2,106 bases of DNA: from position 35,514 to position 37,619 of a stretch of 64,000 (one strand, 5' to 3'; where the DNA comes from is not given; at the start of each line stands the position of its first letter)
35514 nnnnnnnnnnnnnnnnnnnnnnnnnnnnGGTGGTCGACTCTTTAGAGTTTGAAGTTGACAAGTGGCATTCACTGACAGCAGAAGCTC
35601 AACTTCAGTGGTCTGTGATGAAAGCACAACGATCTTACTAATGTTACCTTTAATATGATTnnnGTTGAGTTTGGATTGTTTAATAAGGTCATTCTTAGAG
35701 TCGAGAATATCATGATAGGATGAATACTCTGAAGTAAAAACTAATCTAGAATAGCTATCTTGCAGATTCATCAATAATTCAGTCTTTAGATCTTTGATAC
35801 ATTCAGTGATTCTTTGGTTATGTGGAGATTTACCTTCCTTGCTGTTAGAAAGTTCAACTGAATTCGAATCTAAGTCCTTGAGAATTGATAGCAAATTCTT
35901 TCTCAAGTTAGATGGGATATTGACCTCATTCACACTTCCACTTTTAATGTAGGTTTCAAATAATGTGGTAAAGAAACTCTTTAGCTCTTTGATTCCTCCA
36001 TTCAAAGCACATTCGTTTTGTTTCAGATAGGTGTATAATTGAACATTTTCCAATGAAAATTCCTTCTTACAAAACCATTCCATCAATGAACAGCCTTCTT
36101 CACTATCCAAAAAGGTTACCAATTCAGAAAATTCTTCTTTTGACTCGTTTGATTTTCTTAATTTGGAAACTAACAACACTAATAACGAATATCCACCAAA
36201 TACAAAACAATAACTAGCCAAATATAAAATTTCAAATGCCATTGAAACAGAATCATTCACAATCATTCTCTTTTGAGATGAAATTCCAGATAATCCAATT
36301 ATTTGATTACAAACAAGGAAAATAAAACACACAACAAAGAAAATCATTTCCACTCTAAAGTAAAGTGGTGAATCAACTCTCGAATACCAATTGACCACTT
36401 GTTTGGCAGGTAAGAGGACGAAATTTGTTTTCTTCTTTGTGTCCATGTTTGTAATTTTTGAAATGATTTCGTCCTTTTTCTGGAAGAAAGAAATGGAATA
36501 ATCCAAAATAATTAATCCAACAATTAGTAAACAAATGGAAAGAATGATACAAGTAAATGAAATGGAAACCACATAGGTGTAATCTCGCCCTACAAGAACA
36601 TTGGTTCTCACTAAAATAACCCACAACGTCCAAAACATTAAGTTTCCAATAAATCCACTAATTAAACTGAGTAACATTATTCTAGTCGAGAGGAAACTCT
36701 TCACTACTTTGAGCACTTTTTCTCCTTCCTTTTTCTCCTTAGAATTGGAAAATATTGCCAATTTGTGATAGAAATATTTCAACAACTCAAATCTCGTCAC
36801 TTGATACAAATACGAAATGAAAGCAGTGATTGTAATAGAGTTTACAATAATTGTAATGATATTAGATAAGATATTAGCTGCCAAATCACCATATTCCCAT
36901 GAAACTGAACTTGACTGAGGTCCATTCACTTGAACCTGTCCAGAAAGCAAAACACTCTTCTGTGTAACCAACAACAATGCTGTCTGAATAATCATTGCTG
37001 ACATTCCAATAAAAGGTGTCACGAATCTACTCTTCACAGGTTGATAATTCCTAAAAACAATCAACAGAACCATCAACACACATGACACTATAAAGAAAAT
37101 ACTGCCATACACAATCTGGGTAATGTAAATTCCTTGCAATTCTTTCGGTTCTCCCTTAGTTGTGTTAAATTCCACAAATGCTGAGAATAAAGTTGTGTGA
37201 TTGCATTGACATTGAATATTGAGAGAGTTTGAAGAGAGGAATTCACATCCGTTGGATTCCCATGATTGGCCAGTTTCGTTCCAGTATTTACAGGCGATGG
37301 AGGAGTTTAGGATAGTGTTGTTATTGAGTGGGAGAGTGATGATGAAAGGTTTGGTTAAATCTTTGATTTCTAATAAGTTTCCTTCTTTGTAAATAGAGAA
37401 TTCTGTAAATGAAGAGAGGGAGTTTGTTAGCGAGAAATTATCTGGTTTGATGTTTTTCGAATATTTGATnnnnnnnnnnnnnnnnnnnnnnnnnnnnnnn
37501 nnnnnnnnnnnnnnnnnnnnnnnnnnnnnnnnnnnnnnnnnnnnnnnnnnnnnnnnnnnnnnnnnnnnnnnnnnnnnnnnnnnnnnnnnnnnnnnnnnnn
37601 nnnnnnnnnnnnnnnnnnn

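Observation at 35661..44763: Two paralogous 7TM-RGS receptors flank the RSAD1 gene; one carries an adhesion-GPCR-type EGF/GPS ectodomain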

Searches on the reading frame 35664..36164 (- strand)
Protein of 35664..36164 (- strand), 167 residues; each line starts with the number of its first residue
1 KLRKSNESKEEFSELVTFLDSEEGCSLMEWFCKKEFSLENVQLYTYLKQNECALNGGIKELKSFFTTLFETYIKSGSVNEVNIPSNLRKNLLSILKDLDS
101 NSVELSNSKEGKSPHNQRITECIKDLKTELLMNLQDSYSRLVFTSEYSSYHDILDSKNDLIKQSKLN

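Call 58: search_solved_structures(query=window:35664-36164:-, max_evalue=10, show_alignments=2)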
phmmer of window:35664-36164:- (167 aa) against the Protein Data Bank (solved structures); distinct sequences matched with E-value up to 10: 14.
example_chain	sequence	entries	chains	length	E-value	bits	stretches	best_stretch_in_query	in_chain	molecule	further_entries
3c7k_B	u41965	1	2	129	0.006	19.9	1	18-93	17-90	Regulator of G-protein signaling 16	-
3c7l_A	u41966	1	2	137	0.0072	19.6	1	18-92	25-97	Regulator of G-protein signaling 16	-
2ik8_B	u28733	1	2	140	0.067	16.5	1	18-89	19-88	Regulator of G-protein signaling 16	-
7mod_A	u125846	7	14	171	0.088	16.1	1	57-143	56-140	Tyrosine-protein phosphatase DSP1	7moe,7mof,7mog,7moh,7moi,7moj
2bt2_A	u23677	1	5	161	0.098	15.9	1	18-89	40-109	REGULATOR OF G-PROTEIN SIGNALING 16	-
2i59_A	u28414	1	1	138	0.25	14.6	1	13-90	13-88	Regulator of G-protein signaling 10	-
2dlv_A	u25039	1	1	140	0.26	14.6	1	12-106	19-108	Regulator of G-protein signaling 18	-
1cmz_A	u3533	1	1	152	0.28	14.4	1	18-94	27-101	PROTEIN (GAIP (G-ALPHA INTERACTING) PROTEIN)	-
2jm5_A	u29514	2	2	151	0.28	14.4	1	12-108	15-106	Regulator of G-protein signaling 18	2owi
1xri_A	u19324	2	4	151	0.34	14.2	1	57-143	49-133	At1g05000 | Probable tyrosine-protein phosphatase At1g05000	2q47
2ihb_B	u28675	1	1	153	0.35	14.1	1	13-90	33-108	Regulator of G-protein signalling 10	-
7mok_A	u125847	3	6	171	0.44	13.8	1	57-143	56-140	Tyrosine-protein phosphatase DSP1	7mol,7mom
2dlr_A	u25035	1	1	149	0.46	13.8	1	14-90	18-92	Regulator of G-protein signaling 10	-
6e3b_A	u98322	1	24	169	0.94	12.7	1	67-147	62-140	Tyrosine-protein phosphatase SIW14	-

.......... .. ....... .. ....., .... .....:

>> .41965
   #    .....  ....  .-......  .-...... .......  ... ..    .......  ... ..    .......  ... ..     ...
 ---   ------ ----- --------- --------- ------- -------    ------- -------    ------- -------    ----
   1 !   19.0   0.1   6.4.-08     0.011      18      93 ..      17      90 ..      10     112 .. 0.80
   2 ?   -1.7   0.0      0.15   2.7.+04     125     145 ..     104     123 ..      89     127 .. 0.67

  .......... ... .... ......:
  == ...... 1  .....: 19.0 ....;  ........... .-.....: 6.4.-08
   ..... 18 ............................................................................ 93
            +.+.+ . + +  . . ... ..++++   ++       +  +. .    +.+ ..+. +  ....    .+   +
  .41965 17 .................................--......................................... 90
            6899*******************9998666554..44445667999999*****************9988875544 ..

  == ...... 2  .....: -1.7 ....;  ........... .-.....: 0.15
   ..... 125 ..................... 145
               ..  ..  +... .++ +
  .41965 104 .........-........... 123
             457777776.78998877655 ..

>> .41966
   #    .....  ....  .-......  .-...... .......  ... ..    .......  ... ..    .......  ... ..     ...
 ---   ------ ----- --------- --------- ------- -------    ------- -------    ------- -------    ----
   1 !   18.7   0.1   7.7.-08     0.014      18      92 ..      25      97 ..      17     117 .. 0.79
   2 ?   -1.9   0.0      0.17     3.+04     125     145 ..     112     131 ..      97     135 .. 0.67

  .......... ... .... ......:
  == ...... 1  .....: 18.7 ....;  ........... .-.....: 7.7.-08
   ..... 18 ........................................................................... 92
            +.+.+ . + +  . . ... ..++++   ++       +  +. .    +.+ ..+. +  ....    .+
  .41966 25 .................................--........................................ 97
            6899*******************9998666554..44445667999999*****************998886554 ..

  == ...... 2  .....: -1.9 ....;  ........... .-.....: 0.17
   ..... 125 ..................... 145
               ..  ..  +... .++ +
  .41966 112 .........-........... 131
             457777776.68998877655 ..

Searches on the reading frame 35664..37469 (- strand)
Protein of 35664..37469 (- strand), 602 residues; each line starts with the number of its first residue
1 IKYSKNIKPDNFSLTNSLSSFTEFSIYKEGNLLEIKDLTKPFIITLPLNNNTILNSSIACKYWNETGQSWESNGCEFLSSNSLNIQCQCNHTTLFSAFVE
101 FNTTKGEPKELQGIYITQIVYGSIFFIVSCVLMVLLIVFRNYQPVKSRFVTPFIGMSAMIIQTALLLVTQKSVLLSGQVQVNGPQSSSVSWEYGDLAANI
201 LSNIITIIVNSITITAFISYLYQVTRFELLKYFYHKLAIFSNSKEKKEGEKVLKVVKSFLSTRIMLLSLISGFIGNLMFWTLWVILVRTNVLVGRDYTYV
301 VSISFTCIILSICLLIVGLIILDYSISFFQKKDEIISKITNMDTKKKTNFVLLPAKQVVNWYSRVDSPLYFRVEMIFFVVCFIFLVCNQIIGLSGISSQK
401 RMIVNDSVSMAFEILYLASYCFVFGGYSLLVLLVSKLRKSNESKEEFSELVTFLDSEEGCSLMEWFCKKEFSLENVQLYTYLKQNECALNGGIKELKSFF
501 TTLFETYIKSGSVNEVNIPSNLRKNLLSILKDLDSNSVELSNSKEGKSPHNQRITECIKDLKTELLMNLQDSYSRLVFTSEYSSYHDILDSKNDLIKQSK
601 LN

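Call 20: find_homologous_proteins(query=window:35664-37469:-, max_evalue=0.001)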
Query window:35664-37469:- (602 aa): 3 proteins with E <= 0.001 among 8000 candidates.
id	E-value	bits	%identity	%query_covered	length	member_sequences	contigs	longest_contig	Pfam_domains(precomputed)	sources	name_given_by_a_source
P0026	2.4e-134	467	41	100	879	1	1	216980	PF00615.25,PF01825.28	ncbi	ncbi:hypothetical protein C9374_011786, partial [Naegleria lovaniensis]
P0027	2.5e-66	243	35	68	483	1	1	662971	PF00615.25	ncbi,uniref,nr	ncbi:hypothetical protein C9374_004464 [Naegleria lovaniensis]|uniref:RGS domain-containing protein 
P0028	5.3e-5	40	25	78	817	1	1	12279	PF00615.25,PF00561.27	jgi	jgi:pimeloyl-ACP methyl ester carboxylesterase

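Call 32: search_protein_representatives(protein=window:35664-37469:-)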
Query: 602 residues. Proteins with E-value up to 0.001 (for the whole library): 412; up to 1e-10: 104; up to 1e-30: 68. The best 150 are listed.
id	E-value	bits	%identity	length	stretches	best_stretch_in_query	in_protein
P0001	6.9e-148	510.2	49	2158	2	16-346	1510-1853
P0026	7.6e-135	467.2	45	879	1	2-601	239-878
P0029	1.4e-132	459.7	46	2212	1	17-601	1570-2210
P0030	1.6e-127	443.0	43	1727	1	7-601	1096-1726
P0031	1.5e-112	393.6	43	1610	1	20-601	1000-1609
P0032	1.2e-109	384.0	42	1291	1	2-600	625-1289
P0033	1.5e-101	357.3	39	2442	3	1-452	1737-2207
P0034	3.2e-101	356.2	40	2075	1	10-596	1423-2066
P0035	9.0e-100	351.4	36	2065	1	2-601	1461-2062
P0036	1.1e-99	351.1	42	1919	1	55-599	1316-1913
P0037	1.6e-99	350.6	37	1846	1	2-601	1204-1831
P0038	4.3e-99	349.2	38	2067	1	1-601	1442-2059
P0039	7.5e-99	348.4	39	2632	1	7-598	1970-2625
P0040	1.3e-98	347.6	37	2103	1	10-600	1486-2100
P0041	3.5e-98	346.2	40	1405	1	2-598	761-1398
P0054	7.6e-47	176.7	30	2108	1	3-590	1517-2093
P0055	4.3e-44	167.6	31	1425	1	11-593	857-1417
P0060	7.3e-42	160.3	28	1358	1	55-586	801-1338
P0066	1.1e-38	149.8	30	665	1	3-586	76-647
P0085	3.5e-33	131.6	28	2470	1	34-586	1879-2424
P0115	8.5e-16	74.2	26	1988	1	19-534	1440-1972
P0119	8.4e-14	67.6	26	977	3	52-173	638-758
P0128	5.6e-11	58.3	27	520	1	21-166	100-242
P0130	3.4e-10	55.7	29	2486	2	33-154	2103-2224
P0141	1.4e-08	50.4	30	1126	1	29-163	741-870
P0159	2.2e-07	46.5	27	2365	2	45-167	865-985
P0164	4.1e-07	45.5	28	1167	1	22-135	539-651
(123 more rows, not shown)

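Call 33: list_cluster_members(proteins=[P0029, P0030, P0033, P0039, P0054, P0055, P0060, P0066, P0085, P0115])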
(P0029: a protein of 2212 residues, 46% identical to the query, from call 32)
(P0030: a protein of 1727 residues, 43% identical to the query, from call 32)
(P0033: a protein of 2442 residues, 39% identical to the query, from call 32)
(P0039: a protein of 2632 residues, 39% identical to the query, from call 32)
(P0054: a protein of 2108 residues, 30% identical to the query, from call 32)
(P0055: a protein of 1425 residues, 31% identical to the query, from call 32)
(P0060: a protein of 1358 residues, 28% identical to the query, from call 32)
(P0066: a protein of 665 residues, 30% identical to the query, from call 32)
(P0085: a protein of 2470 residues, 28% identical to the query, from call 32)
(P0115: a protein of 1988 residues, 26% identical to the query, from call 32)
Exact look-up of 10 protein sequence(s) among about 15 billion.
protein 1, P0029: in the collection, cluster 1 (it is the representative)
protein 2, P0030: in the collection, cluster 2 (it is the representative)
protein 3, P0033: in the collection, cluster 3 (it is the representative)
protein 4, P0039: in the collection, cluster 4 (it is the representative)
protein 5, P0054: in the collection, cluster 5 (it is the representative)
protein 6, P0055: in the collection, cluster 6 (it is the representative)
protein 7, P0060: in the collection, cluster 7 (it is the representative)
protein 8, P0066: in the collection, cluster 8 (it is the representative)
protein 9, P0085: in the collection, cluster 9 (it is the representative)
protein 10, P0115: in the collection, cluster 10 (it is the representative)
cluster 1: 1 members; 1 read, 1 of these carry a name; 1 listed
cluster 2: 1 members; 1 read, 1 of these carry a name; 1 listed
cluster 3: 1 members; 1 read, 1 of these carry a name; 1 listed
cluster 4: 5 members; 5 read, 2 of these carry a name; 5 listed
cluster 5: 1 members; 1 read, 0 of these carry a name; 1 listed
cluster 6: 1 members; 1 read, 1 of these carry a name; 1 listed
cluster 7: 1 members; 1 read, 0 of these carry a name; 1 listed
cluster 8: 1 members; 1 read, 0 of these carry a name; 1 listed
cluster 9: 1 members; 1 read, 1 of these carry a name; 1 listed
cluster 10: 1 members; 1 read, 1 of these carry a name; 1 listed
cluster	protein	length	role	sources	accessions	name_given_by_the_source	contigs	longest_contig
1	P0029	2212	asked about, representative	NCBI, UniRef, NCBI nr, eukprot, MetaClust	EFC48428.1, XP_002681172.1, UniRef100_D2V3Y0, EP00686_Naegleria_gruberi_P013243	predicted protein [Naegleria gruberi] | Predicted protein n=1 Tax=Naegleria gruberi TaxID=5762 RepID=D2V3Y0_NAEGR | uncharacterized protein NAEGRDRAFT_63528 [Naegleria gruberi]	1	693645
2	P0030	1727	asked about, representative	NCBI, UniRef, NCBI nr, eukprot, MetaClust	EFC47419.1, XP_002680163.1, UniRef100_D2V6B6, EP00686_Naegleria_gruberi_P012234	predicted protein [Naegleria gruberi] | Predicted protein n=1 Tax=Naegleria gruberi TaxID=5762 RepID=D2V6B6_NAEGR | uncharacterized protein NAEGRDRAFT_47020 [Naegleria gruberi]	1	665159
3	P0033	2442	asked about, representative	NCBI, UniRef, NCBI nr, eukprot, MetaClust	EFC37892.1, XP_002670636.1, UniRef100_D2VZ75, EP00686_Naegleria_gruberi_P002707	predicted protein [Naegleria gruberi] | Predicted protein n=1 Tax=Naegleria gruberi TaxID=5762 RepID=D2VZ75_NAEGR | uncharacterized protein NAEGRDRAFT_74387 [Naegleria gruberi]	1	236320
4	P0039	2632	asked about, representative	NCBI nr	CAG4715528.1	unnamed protein product [Naegleria fowleri]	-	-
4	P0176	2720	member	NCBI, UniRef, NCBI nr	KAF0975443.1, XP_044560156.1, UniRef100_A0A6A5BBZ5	hypothetical protein FDP41_005437 [Naegleria fowleri] | Uncharacterized protein n=1 Tax=Naegleria fowleri TaxID=5763 RepID=A0A6A5BBZ5_NAEFO | uncharacterized protein FDP41_005437 [Naegleria fowleri]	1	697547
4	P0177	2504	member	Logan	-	-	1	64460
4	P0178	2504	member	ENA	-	-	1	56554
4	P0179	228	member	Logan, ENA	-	-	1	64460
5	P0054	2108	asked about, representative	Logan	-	-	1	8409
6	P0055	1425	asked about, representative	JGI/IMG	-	hypothetical protein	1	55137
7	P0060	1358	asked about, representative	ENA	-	-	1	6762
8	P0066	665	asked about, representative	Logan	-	-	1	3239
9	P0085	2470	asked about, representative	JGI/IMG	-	hypothetical protein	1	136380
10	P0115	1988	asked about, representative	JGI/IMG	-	hypothetical protein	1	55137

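Call 46: find_encoding_contigs(protein=P0026, flank=10000, max_places=2)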
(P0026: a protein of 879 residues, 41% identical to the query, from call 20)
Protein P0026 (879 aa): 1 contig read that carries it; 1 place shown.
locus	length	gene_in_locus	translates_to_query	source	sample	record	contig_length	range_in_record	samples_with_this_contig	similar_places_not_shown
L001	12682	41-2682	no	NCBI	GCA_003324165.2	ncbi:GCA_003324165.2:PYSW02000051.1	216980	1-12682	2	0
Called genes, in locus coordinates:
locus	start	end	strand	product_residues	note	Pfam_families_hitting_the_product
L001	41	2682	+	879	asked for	PF01825:GPS (weak), PF00615:RGS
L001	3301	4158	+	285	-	-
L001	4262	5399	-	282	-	PF00067:p450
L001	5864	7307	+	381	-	PF01112:Asparaginase_2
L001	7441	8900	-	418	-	-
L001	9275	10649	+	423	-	-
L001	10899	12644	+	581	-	PF12796:Ank_2 (faint), PF13637:Ank_4 (faint)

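Call 72: search_protein_families(library=pfam, proteins=[P0119, P0159, P0164, P0130, P0128, P0141], max_evalue=0.001)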
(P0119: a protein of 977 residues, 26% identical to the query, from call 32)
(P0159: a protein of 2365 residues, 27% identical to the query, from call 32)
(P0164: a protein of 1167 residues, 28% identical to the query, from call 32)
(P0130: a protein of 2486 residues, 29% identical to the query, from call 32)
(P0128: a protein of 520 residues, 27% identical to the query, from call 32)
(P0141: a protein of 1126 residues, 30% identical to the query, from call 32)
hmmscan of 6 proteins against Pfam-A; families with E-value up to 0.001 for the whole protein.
P0119 (977 aa): 2 families
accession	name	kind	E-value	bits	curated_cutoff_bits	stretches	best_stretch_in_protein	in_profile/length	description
PF01825.27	GPS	-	3.9e-43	146.2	22.5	3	354-393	2-45/45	GPCR proteolysis site, GPS, motif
PF00002.29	7tm_2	-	2.1e-35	122.6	20.6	1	698-932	5-246/250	7 transmembrane receptor (Secretin family)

P0159 (2365 aa): 8 families
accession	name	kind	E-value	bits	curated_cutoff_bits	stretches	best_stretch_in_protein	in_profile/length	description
PF00002.29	7tm_2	-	5.9e-121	402.9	20.6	2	2017-2250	3-250/250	7 transmembrane receptor (Secretin family)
PF01825.27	GPS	-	6.2e-29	100.7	22.5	2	879-918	2-45/45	GPCR proteolysis site, GPS, motif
PF16489.11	GAIN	-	2.6e-26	92.8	26.5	2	1744-1932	5-209/210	GPCR-Autoproteolysis INducing (GAIN) domain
PF02140.24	SUEL_Lectin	-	8.8e-09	36.1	31.4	1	168-258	1-80/80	D-galactoside/L-rhamnose binding SUEL lectin domain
PF05462.17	Dicty_CAR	-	9e-06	25.5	21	0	2022-2190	21-186/305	Slime mold cyclic AMP receptor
PF05473.18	UL45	-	3.4e-05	24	27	0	4-69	59-125/191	UL45 protein, carbohydrate-binding C-type lectin-like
PF21795.3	JAG1-like_EGF2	-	0.00015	22.2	27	0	137-151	9-23/25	Protein jagged-1-like, atypical EGF2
PF00059.27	Lectin_C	-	0.00047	21.3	22.6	0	289-343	2-52/107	Lectin C-type domain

P0164 (1167 aa): 5 families
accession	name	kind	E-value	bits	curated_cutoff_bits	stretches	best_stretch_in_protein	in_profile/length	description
PF00002.29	7tm_2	-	2.6e-56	191.1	20.6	1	630-868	3-250/250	7 transmembrane receptor (Secretin family)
PF16489.11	GAIN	-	2.3e-22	79.9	26.5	1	353-543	4-208/210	GPCR-Autoproteolysis INducing (GAIN) domain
PF02140.24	SUEL_Lectin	-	3.5e-19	69.4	31.4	1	142-221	2-80/80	D-galactoside/L-rhamnose binding SUEL lectin domain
PF01825.27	GPS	-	9.6e-15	55.3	22.5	1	575-615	1-45/45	GPCR proteolysis site, GPS, motif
PF02793.27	HRM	-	4.2e-08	33.9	26.2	1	277-330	3-64/66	Hormone receptor domain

P0130 (2486 aa): 8 families
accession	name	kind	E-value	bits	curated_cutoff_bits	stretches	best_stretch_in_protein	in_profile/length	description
PF00002.29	7tm_2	-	1.8e-66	224.4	20.6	2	2186-2417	6-250/250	7 transmembrane receptor (Secretin family)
PF00147.23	Fibrinogen_C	-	7.9e-66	222.5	22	1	400-620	2-220/221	Fibrinogen beta and gamma chains, C-terminal globular domain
PF01825.27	GPS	-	3.7e-29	101.4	22.5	2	2128-2171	2-45/45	GPCR proteolysis site, GPS, motif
PF13895.12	Ig_2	-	1.1e-27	96.5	27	3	727-819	7-79/79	Immunoglobulin domain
PF13927.12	Ig_3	-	7.1e-26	91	30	2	723-803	3-77/78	Immunoglobulin domain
PF07679.22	I-set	-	8e-23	80.8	23.7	1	723-819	2-90/90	Immunoglobulin I-set domain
PF00047.31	ig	-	3.5e-13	50.1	21.8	1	735-806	7-74/81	Immunoglobulin domain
PF07686.23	V-set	-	8.7e-08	32.8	26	0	50-88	69-108/109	Immunoglobulin V-set domain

P0128 (520 aa): 3 families
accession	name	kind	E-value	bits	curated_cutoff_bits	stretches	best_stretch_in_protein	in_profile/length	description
PF07714.23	PK_Tyr_Ser-Thr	-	2.8e-41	142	23.1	1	261-497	10-258/258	Protein tyrosine and serine/threonine kinase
PF00069.31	Pkinase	-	4.3e-25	89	31.7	1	261-494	10-258/263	Protein kinase domain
PF01825.27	GPS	-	5.7e-09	36.8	22.5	1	139-175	2-43/45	GPCR proteolysis site, GPS, motif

P0141 (1126 aa): 6 families
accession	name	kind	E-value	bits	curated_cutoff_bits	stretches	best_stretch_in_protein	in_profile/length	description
PF07714.23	PK_Tyr_Ser-Thr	-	1.6e-23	83.8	23.1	1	873-1098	2-255/258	Protein tyrosine and serine/threonine kinase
PF00069.31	Pkinase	-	1.2e-18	67.9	31.7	1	874-1104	3-246/263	Protein kinase domain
PF01825.27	GPS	-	1.1e-08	35.9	22.5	1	771-809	2-44/45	GPCR proteolysis site, GPS, motif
PF00560.39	LRR_1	-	2.5e-08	32.9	20.6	0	412-432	1-21/23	Leucine Rich Repeat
PF12799.13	LRR_4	-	3.9e-08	33.7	27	1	388-422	1-38/44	Leucine Rich repeats (2 copies)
PF13855.12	LRR_8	-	9.4e-07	28.9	27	0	389-447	2-60/61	Leucine rich repeat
